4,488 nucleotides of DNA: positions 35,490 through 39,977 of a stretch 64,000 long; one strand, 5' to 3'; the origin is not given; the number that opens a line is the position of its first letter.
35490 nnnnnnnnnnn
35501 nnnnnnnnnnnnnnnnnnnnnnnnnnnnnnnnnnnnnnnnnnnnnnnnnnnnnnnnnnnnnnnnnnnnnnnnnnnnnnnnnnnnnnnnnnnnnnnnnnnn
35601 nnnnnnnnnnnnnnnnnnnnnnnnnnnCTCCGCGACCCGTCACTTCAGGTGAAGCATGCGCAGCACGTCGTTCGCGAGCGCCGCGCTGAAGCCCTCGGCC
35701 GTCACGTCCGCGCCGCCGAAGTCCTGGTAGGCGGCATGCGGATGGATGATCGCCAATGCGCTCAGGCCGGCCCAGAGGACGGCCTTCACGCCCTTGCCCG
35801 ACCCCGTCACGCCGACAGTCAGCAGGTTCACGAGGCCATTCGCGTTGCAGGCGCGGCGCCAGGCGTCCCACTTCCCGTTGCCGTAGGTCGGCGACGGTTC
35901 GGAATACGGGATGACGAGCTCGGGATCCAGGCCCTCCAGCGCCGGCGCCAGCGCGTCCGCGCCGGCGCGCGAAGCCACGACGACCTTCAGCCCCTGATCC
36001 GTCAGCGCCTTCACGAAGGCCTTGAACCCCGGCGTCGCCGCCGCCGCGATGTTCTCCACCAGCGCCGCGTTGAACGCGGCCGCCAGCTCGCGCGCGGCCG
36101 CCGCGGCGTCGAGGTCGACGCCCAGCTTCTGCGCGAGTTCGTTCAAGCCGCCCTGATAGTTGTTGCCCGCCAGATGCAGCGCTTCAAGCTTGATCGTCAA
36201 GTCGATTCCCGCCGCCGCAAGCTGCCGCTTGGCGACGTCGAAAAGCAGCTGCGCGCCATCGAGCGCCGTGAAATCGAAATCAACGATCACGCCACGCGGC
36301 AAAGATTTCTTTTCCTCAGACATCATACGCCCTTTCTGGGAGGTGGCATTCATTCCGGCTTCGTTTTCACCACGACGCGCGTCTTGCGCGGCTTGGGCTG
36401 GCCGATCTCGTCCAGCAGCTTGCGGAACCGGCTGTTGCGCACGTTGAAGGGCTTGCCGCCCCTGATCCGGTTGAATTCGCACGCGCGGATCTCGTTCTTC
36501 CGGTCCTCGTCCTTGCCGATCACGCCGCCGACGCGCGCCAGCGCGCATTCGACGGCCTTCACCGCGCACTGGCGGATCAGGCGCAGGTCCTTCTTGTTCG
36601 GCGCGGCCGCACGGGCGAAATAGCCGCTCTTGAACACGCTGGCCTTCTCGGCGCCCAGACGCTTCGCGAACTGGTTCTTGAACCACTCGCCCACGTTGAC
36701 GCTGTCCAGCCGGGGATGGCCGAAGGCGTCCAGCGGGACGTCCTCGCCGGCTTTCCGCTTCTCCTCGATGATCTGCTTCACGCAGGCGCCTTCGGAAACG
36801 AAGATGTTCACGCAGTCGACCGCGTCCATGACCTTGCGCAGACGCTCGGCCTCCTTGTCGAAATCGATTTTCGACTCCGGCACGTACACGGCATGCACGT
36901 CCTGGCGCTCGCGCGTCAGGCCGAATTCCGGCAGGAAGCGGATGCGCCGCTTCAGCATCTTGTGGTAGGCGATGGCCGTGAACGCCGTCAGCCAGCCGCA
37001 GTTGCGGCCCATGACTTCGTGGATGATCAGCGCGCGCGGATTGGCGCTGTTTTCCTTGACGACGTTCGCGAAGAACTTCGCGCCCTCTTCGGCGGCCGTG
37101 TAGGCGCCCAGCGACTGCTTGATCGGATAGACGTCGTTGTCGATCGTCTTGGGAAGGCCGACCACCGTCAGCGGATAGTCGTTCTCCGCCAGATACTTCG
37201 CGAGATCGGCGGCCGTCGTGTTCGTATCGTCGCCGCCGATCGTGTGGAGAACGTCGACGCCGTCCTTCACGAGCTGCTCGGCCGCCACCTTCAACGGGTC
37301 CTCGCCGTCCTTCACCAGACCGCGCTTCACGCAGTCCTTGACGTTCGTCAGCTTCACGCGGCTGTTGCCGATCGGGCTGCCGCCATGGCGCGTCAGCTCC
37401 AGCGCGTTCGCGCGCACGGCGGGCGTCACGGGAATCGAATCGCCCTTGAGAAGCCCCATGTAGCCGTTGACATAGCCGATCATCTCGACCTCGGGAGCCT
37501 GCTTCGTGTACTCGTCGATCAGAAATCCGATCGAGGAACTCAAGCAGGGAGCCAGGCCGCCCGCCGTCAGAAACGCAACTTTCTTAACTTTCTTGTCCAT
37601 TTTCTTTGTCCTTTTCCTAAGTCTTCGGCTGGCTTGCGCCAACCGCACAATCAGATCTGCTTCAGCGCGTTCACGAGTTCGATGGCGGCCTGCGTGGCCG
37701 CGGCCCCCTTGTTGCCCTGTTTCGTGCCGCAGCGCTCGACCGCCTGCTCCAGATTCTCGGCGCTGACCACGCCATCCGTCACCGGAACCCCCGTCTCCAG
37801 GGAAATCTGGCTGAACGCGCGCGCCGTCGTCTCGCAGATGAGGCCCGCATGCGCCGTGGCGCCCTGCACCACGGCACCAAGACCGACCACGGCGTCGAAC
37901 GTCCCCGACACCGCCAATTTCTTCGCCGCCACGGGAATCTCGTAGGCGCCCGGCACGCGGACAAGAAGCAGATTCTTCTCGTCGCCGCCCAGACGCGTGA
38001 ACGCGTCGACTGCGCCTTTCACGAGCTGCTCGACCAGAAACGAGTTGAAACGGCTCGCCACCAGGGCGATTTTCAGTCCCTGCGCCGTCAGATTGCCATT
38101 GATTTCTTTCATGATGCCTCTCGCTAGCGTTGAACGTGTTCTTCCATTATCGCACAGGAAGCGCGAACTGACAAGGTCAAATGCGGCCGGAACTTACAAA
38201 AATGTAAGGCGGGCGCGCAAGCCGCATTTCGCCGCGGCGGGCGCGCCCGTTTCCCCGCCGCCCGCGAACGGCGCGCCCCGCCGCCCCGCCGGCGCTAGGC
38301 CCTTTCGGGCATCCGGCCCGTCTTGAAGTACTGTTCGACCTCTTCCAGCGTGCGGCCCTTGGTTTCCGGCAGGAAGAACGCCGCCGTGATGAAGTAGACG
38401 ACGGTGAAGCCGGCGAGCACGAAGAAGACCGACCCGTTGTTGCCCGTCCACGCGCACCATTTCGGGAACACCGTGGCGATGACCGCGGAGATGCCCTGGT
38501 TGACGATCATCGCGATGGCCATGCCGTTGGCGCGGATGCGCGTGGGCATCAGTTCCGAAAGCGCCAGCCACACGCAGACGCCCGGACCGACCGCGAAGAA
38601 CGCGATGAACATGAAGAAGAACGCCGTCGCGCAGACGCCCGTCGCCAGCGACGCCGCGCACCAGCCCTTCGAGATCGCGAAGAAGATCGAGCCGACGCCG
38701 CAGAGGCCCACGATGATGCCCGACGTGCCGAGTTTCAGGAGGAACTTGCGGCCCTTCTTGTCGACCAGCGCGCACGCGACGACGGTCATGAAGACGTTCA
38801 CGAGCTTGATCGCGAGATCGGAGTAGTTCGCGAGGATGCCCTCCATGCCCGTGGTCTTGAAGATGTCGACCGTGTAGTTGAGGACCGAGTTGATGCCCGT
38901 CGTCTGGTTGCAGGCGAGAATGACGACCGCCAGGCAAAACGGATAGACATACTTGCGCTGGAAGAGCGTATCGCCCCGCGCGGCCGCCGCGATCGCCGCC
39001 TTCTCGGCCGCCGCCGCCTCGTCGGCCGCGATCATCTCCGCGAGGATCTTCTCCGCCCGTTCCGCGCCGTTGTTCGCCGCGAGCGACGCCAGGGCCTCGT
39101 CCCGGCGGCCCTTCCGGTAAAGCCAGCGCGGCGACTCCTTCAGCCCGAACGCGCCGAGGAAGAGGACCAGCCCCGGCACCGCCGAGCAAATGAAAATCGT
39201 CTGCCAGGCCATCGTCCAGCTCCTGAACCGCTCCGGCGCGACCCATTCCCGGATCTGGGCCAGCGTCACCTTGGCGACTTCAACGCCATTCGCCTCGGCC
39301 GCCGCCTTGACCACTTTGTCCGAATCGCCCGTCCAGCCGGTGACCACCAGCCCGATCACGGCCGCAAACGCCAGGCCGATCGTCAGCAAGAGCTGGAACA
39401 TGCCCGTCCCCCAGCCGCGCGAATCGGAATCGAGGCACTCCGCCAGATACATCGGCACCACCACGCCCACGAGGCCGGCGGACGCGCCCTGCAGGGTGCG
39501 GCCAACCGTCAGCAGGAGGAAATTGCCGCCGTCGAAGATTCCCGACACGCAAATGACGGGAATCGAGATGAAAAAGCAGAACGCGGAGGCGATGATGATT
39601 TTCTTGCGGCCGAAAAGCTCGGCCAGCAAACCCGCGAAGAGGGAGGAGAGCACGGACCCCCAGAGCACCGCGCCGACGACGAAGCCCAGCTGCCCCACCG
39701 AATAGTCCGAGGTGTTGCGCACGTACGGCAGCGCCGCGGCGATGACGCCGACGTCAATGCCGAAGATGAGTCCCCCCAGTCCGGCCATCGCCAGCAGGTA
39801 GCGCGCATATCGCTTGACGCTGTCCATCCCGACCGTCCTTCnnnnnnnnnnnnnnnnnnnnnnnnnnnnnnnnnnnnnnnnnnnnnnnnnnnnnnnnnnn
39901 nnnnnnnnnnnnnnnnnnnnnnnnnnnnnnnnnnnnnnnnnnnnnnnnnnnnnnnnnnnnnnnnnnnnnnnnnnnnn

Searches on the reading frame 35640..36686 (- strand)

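Call 12: search_protein_families(library=pfam, proteins=[window:35640-36686:-], max_evalue=0.001)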
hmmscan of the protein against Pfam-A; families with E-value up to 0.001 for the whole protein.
window:35640-36686:- (348 aa): 1 family
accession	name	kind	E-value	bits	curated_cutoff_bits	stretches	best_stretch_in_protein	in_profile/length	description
PF00702.32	Hydrolase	-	0.0004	21.3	26.4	1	131-257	2-141/191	haloacid dehalogenase-like hydrolase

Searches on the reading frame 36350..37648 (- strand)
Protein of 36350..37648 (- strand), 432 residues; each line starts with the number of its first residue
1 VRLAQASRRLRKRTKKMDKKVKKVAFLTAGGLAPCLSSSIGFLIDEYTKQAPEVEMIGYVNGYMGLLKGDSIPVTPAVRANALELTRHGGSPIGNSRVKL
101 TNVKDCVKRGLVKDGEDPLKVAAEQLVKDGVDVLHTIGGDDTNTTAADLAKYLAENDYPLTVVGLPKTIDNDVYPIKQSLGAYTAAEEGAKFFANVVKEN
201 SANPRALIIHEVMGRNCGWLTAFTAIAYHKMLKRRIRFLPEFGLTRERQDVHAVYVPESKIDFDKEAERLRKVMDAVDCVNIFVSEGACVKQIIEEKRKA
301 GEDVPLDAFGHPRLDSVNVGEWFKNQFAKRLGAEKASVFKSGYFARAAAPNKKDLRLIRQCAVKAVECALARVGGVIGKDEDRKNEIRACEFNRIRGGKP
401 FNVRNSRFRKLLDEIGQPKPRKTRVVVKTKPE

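Call 12: search_protein_families(library=pfam, proteins=[window:36350-37648:-], max_evalue=0.001)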
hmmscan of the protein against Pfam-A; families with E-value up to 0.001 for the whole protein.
window:36350-37648:- (432 aa): 1 family
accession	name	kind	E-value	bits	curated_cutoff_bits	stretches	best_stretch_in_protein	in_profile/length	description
PF00365.25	PFK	-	9.3e-42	143.7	30.9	1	23-368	1-276/277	Phosphofructokinase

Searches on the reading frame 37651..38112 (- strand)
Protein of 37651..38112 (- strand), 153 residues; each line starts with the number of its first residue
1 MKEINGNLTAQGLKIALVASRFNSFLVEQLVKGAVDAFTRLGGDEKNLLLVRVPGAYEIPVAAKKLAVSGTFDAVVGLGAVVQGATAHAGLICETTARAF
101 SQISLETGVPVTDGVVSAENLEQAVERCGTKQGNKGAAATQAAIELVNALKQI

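Call 12: search_protein_families(library=pfam, proteins=[window:37651-38112:-], max_evalue=0.001)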
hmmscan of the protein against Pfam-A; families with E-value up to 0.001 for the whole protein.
window:37651-38112:- (153 aa): 1 family
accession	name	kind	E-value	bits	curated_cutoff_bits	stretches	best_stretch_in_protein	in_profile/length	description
PF00885.24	DMRL_synthase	-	1.7e-46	158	26.7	1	12-150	1-138/139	6,7-dimethyl-8-ribityllumazine synthase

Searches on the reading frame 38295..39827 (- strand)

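Call 33: search_protein_families(library=pfam, proteins=[window:38295-39827:-], max_evalue=0.0001)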
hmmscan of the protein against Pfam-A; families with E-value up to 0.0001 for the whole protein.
window:38295-39827:- (510 aa): 2 families
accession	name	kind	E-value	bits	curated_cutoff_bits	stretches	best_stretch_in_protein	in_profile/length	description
PF00083.30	Sugar_tr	-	2.9e-80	270.8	22.3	1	13-501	3-452/452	Sugar (and other) transporter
PF07690.21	MFS_1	-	8.1e-27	94.5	33.4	1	17-451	3-346/347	Major Facilitator Superfamily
